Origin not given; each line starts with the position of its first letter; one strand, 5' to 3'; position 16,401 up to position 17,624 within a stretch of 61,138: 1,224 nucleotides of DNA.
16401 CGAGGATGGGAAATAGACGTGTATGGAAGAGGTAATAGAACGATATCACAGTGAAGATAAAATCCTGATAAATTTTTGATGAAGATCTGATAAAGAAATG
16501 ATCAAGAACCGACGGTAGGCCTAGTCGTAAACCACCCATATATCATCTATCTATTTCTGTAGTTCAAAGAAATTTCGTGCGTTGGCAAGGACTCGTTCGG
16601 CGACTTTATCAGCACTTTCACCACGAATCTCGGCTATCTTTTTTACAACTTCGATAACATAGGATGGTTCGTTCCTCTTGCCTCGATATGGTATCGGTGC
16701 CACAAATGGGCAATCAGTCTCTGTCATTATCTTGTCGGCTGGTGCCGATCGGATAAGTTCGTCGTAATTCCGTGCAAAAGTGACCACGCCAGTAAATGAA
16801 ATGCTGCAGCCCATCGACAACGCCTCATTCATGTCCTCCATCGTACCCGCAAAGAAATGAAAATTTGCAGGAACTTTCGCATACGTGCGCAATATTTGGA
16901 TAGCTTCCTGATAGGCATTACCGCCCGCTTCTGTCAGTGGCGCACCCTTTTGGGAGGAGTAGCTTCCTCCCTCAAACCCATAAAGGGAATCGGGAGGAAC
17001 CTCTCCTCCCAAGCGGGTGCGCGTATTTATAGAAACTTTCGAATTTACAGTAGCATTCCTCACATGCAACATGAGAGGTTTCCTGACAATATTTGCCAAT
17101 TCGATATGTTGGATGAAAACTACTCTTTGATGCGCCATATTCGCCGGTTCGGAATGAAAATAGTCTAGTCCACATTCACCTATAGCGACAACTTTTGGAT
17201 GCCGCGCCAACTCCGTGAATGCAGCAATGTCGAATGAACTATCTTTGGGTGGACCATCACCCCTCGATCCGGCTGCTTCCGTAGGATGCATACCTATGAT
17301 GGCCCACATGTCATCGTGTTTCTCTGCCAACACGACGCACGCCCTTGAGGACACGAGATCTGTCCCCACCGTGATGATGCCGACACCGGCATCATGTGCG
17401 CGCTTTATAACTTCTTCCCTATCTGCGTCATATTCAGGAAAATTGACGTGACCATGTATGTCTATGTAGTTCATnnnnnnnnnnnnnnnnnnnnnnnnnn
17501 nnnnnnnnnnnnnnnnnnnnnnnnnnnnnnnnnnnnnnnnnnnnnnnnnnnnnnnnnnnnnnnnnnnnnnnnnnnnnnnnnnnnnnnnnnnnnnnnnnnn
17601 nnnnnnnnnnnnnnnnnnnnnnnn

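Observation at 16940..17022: Family A: an 83-nt three-hairpin palindromic element in frame in tatD, with all four copies inside housekeeping CDSs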

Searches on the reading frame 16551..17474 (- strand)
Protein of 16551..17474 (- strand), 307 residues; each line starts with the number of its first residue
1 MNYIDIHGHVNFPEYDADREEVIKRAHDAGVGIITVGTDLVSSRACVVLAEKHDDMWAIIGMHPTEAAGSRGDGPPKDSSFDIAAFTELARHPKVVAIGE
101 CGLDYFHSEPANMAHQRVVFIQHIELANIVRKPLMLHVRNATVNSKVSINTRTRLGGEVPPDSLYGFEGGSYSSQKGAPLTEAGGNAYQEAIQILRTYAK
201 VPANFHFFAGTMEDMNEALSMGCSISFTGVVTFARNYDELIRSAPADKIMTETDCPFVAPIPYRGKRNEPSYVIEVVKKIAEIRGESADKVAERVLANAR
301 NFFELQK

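Call 12: search_protein_families(library=pfam, proteins=[window:16551-17474:-])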
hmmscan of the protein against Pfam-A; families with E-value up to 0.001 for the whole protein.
window:16551-17474:- (307 aa): 1 family
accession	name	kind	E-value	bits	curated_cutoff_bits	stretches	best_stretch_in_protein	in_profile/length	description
PF01026.27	TatD_DNase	-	1.9e-70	237.6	27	2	4-142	1-133/253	TatD related DNase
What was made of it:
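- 16551..17474 (-): Host gene tatD (TatD-family hydrolase, 307 aa). Pfam PF01026, E 1.9e-70, split into two stretches by the insert (call 12).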

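Call 24: search_solved_structures(query=window:16551-17474:-, show_alignments=2)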
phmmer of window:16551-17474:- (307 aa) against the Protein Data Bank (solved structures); distinct sequences matched with E-value up to 0.001: 15.
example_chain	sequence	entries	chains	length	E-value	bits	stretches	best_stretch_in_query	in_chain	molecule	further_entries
2gzx_A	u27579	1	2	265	8.5e-36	127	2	4-143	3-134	putative TatD related DNase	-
1j6o_A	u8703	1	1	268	8.9e-36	127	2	187-303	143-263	TatD-related deoxyribonuclease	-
6l25_A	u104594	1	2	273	8.9e-36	127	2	4-143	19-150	Deoxyribonuclease YcfH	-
1xwy_A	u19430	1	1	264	1.6e-28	103.2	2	5-142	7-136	Deoxyribonuclease tatD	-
4pe8_A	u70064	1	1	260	2e-28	102.8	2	5-141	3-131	Tat-linked quality control protein TatD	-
4p5u_A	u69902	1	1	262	2.1e-28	102.8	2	5-141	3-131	Tat-linked quality control protein TatD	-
1yix_A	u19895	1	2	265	2e-27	99.5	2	205-304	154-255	deoxyribonuclease ycfH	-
1zzm_A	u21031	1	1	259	8e-25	91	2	2-141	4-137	putative deoxyribonuclease yjjV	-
3rcm_A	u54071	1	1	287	5.4e-20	75.2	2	194-305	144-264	TatD family hydrolase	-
2xio_A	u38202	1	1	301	2.9e-15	59.7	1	14-144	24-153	PUTATIVE DEOXYRIBONUCLEASE TATDN1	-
8efg_A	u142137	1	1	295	3.4e-15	59.4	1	14-143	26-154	Deoxyribonuclease TATDN1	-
2y1h_A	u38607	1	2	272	3.9e-15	59.2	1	3-150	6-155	PUTATIVE DEOXYRIBONUCLEASE TATDN3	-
3gg7_A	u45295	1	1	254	7.2e-11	45.2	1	204-292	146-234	uncharacterized metalloprotein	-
3ipw_A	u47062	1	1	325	1e-08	38.2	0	205-258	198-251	Hydrolase TatD family protein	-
9xsn_A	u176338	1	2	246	2e-08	37.2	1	183-304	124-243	Hydrolase TatD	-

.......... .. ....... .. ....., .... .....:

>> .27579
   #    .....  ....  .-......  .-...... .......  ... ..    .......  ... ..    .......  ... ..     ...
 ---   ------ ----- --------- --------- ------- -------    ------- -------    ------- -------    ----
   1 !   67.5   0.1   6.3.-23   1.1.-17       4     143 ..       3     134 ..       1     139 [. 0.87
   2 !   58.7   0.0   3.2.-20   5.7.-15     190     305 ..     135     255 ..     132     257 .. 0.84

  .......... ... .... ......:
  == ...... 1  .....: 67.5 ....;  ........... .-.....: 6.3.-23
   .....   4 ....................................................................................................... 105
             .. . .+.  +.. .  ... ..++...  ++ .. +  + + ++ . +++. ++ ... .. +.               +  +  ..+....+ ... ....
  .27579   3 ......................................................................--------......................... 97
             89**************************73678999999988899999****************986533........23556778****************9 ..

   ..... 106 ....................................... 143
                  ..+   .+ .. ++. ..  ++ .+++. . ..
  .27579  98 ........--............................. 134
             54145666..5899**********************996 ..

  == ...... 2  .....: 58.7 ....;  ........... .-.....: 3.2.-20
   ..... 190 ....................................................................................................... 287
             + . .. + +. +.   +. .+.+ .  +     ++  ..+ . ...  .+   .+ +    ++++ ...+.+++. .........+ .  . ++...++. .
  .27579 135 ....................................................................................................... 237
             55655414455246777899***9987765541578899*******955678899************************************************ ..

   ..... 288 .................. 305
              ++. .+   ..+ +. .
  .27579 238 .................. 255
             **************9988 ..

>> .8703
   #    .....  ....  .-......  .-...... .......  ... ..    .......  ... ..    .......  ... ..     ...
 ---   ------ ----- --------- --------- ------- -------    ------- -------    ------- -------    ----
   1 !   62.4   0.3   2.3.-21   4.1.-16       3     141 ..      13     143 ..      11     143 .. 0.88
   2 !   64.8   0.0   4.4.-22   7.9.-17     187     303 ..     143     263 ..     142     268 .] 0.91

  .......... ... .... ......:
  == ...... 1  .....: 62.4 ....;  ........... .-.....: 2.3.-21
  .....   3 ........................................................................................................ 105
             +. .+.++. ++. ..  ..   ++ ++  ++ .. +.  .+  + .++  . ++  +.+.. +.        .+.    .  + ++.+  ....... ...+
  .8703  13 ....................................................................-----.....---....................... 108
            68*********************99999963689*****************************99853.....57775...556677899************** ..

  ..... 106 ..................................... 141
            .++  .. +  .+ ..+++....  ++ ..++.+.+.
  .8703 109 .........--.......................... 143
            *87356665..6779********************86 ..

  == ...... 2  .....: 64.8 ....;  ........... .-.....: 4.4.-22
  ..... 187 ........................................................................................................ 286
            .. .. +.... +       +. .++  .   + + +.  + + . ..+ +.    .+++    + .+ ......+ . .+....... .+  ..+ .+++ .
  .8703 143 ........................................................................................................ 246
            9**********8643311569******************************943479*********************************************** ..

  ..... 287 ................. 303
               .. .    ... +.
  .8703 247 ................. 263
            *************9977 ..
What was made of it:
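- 16908..17045 (-): Whole extra segment of TatD (residues ~144-189) relative to solved TatD/YcfH structures. The element encodes residues ~152-179. The rest is variable flank, including an 18-nt strain-specific indel at about 17029-17046. PDB alignments are contiguous at chain 134/135 (2gzx) and at residue 143 (1j6o), while the query jumps from 143 to 190 and from 141 to 187 (call 24).
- Checked: The TatD extra segment is 45-46 residues against PDB TatD/YcfH chains that are contiguous there (call 24).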

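Call 39: find_encoding_contigs(protein=window:16551-17474:-, flank=2000, max_places=6)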
Protein window:16551-17474:- (307 aa): no gene with exactly this product is on record in the collection.

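Call 67: find_homologous_proteins(query=window:16551-17474:-, max_evalue=1e-20)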
Query window:16551-17474:- (307 aa): 7986 proteins with E <= 1e-20 among 8000 candidates; the best 120 are listed.
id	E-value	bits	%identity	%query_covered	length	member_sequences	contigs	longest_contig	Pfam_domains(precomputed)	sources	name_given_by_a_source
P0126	1.0e-186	637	93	100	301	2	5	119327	PF01026.28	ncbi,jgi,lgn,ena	ncbi:MAG: TatD family hydrolase [Candidatus Taylorbacteria bacterium]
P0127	5.5e-124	431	67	99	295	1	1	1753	PF01026.28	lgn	-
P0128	5.4e-121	422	65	99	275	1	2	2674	PF01026.28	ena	-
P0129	6.8e-120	418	65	99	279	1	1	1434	PF01026.28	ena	-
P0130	6.3e-119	415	63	100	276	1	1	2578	PF01026.28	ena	-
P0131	4.9e-113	395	63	99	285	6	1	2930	PF01026.28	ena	-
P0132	1.9e-111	390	60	100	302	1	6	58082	PF01026.28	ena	-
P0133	6.0e-111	389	62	100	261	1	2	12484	PF01026.28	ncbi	-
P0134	1.8e-109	384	61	99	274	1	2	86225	PF01026.28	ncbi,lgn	-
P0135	4.6e-109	382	59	100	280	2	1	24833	PF01026.28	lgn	-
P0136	1.0e-108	381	59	99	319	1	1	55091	PF01026.28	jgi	-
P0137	1.2e-106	374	59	99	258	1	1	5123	PF01026.28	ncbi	-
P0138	1.1e-102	361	59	99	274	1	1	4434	PF01026.28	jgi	jgi:TatD DNase family protein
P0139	2.4e-102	360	57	100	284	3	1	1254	PF01026.28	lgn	-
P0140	6.3e-102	359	58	99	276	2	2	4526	PF01026.28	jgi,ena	jgi:TatD DNase family protein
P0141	1.7e-101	358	57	99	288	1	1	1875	PF01026.28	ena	-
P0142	2.4e-101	357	56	99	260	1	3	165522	PF01026.28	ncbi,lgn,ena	ncbi:MAG: TatD family hydrolase [Patescibacteria group bacterium]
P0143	3.1e-101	357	57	99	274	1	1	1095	PF01026.28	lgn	-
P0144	6.0e-101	356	53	100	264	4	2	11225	PF01026.28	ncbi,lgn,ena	ncbi:MAG: TatD family hydrolase [Candidatus Taylorbacteria bacterium]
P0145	6.4e-101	356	56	99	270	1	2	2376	PF01026.28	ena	-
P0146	1.0e-100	355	55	99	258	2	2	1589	PF01026.28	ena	-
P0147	1.3e-100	355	56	99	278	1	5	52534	PF01026.28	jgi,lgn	jgi:TatD DNase family protein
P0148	1.9e-100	354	58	99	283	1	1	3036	PF01026.28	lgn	-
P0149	2.3e-100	354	56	99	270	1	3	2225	PF01026.28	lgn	-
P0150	2.7e-100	354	55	99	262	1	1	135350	PF01026.28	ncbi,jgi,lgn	ncbi:MAG: hypothetical protein RLY66_141 [Candidatus Parcubacteria bacterium]|jgi:TatD DNase family 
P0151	8.1e-100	352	56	99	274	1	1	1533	PF01026.28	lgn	-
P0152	1.0e-99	352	55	100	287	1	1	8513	PF01026.28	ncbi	-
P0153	1.2e-99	351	55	99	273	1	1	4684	PF01026.28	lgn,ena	-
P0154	1.2e-99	351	55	100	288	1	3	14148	PF01026.28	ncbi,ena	-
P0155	3.0e-99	350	56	99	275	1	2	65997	PF01026.28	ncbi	-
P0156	7.2e-99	349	54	99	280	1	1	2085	PF01026.28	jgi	jgi:TatD DNase family protein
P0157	9.2e-99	349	57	99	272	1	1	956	PF01026.28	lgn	-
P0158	9.3e-99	349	54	100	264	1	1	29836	PF01026.28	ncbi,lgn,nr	ncbi:MAG: TatD family hydrolase [Candidatus Pacebacteria bacterium]|nr:TatD family hydrolase [Candid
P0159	1.5e-98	348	54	100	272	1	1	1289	PF01026.28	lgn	-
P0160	1.7e-98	348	56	99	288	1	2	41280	PF01026.28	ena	-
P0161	2.0e-98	348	55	99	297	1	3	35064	PF01026.28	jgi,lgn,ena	-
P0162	2.3e-98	347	54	99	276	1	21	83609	PF01026.28,PF04909.21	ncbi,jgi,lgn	jgi:TatD DNase family protein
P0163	3.6e-98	347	53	99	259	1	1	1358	PF01026.28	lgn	-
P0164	6.4e-98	346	55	99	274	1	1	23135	PF01026.28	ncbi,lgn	-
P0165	6.8e-98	346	56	99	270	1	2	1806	PF01026.28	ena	-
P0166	8.7e-98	345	54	99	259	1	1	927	PF01026.28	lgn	-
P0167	9.3e-98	345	53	100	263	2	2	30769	PF01026.28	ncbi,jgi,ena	-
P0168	1.3e-97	345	56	99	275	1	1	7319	PF01026.28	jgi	-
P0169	1.3e-97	345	56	99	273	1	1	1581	PF01026.28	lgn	-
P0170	1.7e-97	344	53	100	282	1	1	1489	PF01026.28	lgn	-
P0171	1.8e-97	344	56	99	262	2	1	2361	PF01026.28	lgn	-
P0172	2.6e-97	344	54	99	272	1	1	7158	PF01026.28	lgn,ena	-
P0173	2.7e-97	344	53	100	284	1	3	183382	PF01026.28,PF04909.21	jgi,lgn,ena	jgi:TatD DNase family protein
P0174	2.9e-97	344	57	99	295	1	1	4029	PF01026.28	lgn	-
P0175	3.3e-97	343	54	99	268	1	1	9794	PF01026.28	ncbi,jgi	ncbi:MAG: hypothetical protein RL536_541 [Candidatus Parcubacteria bacterium]|jgi:TatD DNase family 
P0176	6.8e-97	342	54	100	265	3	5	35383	PF01026.28,PF04909.21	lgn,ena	-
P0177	8.4e-97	342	53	99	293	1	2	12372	PF01026.28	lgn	-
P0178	1.1e-96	342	54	99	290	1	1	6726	PF01026.28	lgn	-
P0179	1.4e-96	341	54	99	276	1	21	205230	PF01026.28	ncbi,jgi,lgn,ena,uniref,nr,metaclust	ncbi:MAG: hypothetical protein A2830_00190 [Candidatus Taylorbacteria bacterium RIFCSPHIGHO2_01_FULL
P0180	1.7e-96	341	54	99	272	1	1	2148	PF01026.28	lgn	-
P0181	2.7e-96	340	54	99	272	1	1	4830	PF01026.28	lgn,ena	-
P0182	2.8e-96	340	55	99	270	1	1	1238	PF01026.28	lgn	-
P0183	3.5e-96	340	54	99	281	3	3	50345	PF01026.28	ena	-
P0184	6.1e-96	339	55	99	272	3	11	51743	PF01026.28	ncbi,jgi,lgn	jgi:TatD DNase family protein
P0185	7.1e-96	339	53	99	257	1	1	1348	PF01026.28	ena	-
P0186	1.2e-95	338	51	99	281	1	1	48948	PF01026.28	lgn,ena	-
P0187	1.7e-95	338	52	100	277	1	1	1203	PF01026.28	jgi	jgi:TatD DNase family protein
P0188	2.2e-95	338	54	99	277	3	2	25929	PF01026.28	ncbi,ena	-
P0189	2.5e-95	337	52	99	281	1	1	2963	PF01026.28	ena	-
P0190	5.4e-95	336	52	99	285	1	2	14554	PF01026.28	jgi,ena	jgi:TatD DNase family protein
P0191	5.4e-95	336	51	100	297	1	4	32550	PF01026.28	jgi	jgi:TatD DNase family protein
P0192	6.1e-95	336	52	99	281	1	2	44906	PF01026.28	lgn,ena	-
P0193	6.3e-95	336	52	99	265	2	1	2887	PF01026.28,PF04909.21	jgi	-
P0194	6.3e-95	336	54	99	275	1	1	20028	PF01026.28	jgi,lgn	jgi:TatD DNase family protein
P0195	7.3e-95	336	54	99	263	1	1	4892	PF01026.28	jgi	jgi:TatD DNase family protein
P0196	1.1e-94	335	52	99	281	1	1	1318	PF01026.28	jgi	jgi:TatD DNase family protein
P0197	1.5e-94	335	54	99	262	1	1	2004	PF01026.28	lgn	-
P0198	1.7e-94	335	55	100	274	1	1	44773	PF01026.28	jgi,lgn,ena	-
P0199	2.1e-94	334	53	99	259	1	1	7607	PF01026.28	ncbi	-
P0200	2.3e-94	334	55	100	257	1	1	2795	PF01026.28,PF04909.21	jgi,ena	-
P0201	2.3e-94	334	52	99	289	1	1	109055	PF01026.28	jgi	jgi:TatD DNase family protein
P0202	2.6e-94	334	53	100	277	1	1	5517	PF01026.28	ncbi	-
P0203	2.7e-94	334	53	99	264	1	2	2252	PF01026.28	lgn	-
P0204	2.8e-94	334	53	99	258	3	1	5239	PF01026.28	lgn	-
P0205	2.9e-94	334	51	100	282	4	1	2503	PF01026.28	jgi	-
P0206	3.2e-94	334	53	99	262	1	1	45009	PF01026.28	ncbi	-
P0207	3.6e-94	334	55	99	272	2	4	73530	PF01026.28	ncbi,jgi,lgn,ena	jgi:TatD DNase family protein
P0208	3.8e-94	333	52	100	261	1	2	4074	PF01026.28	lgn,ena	-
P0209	4.0e-94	333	52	99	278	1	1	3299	PF01026.28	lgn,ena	-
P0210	4.4e-94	333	53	99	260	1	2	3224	PF01026.28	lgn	-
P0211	4.6e-94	333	52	99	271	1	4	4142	PF01026.28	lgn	-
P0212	5.1e-94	333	54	99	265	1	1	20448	PF01026.28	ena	-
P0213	1.3e-93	332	53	99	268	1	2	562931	PF01026.28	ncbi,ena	-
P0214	2.2e-93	331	53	99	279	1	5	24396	PF01026.28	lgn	-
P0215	3.9e-93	330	52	100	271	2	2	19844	PF01026.28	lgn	-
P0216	5.1e-93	330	52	99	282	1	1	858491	PF01026.28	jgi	jgi:TatD DNase family protein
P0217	7.6e-93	329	50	100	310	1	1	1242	PF01026.28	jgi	jgi:TatD DNase family protein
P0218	8.1e-93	329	52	100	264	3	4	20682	PF01026.28,PF04909.21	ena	-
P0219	8.7e-93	329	53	99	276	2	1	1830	PF01026.28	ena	-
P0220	9.6e-93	329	50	99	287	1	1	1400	PF01026.28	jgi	-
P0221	1.1e-92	329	51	100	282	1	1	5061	PF01026.28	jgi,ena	-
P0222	1.6e-92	328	52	99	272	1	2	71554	PF01026.28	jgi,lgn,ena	-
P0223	1.6e-92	328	51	99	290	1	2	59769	PF01026.28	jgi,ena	-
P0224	2.0e-92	328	52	99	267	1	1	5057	PF01026.28,PF04909.21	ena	-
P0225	2.3e-92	328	53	99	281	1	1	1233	PF01026.28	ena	-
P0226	2.3e-92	328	59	86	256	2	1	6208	PF01026.28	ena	-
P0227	3.6e-92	327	49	99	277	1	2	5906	PF01026.28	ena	-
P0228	3.9e-92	327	50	99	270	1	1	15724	PF01026.28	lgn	-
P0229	6.9e-92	326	51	100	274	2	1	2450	PF01026.28,PF04909.21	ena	-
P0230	6.9e-92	326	50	99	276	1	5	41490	PF01026.28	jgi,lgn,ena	-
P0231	7.9e-92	326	49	100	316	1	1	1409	PF01026.28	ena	-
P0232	8.8e-92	326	53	99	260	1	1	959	PF01026.28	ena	-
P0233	9.6e-92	326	44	100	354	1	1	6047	PF01026.28,PF04909.21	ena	-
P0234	1.1e-91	325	51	99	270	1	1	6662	PF01026.28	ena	-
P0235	1.3e-91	325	50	99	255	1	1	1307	PF01026.28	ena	-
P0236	1.3e-91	325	53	99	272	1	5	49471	PF01026.28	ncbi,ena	-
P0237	1.8e-91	325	52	99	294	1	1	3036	PF01026.28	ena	-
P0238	2.1e-91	324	53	99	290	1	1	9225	PF01026.28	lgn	-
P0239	2.8e-91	324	55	99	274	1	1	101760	PF01026.28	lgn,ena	-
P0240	3.0e-91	324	50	99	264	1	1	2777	PF01026.28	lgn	-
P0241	3.2e-91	324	52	98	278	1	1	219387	PF01026.28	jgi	jgi:TatD DNase family protein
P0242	4.4e-91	323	52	99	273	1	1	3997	PF01026.28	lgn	-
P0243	4.7e-91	323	51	99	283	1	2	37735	PF01026.28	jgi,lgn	jgi:TatD DNase family protein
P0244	1.1e-90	322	49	100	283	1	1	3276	PF01026.28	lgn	-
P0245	1.2e-90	322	53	99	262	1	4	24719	PF01026.28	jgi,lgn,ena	-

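Call 70: find_encoding_contigs(protein=P0127, flank=10000, max_places=1)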
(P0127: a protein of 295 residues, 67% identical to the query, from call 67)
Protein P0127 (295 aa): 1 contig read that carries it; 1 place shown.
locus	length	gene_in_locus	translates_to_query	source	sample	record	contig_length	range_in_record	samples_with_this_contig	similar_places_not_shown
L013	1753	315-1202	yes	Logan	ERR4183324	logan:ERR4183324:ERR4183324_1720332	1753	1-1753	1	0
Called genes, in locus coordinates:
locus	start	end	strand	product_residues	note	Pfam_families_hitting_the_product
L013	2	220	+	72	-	?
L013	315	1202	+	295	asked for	PF01026:TatD_DNase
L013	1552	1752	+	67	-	?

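Call 71: find_encoding_contigs(protein=P0131, flank=10000, max_places=1)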
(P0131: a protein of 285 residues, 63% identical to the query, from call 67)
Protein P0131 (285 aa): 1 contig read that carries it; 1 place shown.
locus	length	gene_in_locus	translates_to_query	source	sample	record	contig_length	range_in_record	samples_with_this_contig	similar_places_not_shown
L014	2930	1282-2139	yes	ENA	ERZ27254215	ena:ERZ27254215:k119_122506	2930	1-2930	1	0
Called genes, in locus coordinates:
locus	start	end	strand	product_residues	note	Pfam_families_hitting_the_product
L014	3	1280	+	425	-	?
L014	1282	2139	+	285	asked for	PF01026:TatD_DNase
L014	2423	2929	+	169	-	?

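Call 72: find_encoding_contigs(protein=P0136, flank=10000, max_places=1)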
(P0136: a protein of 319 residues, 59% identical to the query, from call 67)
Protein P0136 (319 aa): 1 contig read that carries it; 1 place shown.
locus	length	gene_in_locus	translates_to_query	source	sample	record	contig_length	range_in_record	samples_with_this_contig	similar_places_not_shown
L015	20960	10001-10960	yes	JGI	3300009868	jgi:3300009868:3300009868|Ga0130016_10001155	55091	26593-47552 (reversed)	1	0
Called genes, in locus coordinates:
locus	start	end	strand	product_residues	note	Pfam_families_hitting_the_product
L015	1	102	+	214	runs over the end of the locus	PF11967:RecO_N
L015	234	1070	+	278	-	PF02498:Bro-N (faint)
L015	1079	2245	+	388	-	PF03235:GmrSD_N, PF01844:HNH (weak)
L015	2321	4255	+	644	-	-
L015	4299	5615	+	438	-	PF00587:tRNA-synt_2b, PF03129:HGTP_anticodon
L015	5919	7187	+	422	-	PF00675:Peptidase_M16, PF05193:Peptidase_M16_C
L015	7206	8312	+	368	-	PF01594:AI-2E_transport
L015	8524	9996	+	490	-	PF00133:tRNA-synt_1, PF01406:tRNA-synt_1e (weak), PF09334:tRNA-synt_1g, PF00133:tRNA-synt_1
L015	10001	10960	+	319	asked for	PF01026:TatD_DNase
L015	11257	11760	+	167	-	PF01250:Ribosomal_S6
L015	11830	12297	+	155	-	PF00436:SSB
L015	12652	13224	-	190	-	PF08207:EFP_N, PF01132:EFP (weak), PF09285:Elong-fact-P_C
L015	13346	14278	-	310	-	PF02557:VanY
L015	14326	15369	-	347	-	PF00154:RecA_N, PF08423:Rad51, PF06745:ATPase (weak), PF01637:ATPase_2 (weak), PF27531:MT3502_N (weak), PF02283:CobU (weak), PF21096:RecA_C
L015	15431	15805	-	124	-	PF09136:Glucodextran_B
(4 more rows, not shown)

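Call 85: predict_structure(alignment_id=A3)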
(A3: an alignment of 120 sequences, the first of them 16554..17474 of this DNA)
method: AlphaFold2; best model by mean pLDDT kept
length: 307 residues; sequences in the alignment: 120
mean_pLDDT: 87.6   pTM: 0.86
mean pLDDT of the five models: 87.6, 87.2, 86.9, 86.7, 86.5
residues with pLDDT >= 90: 230; 70-90: 25; 50-70: 20; < 50: 32
segments of 3 or more residues with pLDDT < 50: 151-181
pLDDT, mean of each block of 10 residues (from residue 1): 98 98 98 97 98 98 79 62 97 96 87 91 98 96 62 44 42 43 76 98 94 97 97 96 98 96 97 99 98 98 89
secondary structure, 60 per line:
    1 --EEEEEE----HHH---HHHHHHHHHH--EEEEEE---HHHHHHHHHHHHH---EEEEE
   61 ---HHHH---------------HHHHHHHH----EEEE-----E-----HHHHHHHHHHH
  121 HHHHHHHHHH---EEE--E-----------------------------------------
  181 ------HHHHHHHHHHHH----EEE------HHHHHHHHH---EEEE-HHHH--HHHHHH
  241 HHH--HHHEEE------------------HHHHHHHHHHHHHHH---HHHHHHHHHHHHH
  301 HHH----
elements in order: E3-8 H19-28 E31-36 H40-52 E56-60 H64-67 H83-90 E95-98 H110-130 E134-136 H187-198 E203-205 H212-220 E224-227 H229-232 H235-243 E249-251 H270-284 H288-303
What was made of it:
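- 16908..17045 (-): AlphaFold2 gives pLDDT <50 and coil only for residues 151-181, with overall mean 87.6 (call 85).
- On RPE-like protein-coding palindromic repeats (functional class): In the AlphaFold2 TatD model, only residues 151-181 have pLDDT <50 and coil, while the barrel is confident (call 85).
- Tolerated loop: in AlphaFold2 only residues 151-181 fall below pLDDT 50 (call 85).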

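Call 99: find_encoding_contigs(protein=P0128, flank=2000, max_places=1)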
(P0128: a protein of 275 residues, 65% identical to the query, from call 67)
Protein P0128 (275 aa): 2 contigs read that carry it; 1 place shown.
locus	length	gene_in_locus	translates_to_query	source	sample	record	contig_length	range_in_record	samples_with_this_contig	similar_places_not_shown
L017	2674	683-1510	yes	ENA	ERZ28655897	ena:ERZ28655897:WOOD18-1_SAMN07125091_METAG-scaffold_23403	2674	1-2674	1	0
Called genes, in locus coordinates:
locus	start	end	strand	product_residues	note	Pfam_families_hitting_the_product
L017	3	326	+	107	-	?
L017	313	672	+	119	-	-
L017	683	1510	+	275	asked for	PF01026:TatD_DNase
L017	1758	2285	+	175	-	PF01250:Ribosomal_S6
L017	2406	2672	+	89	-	?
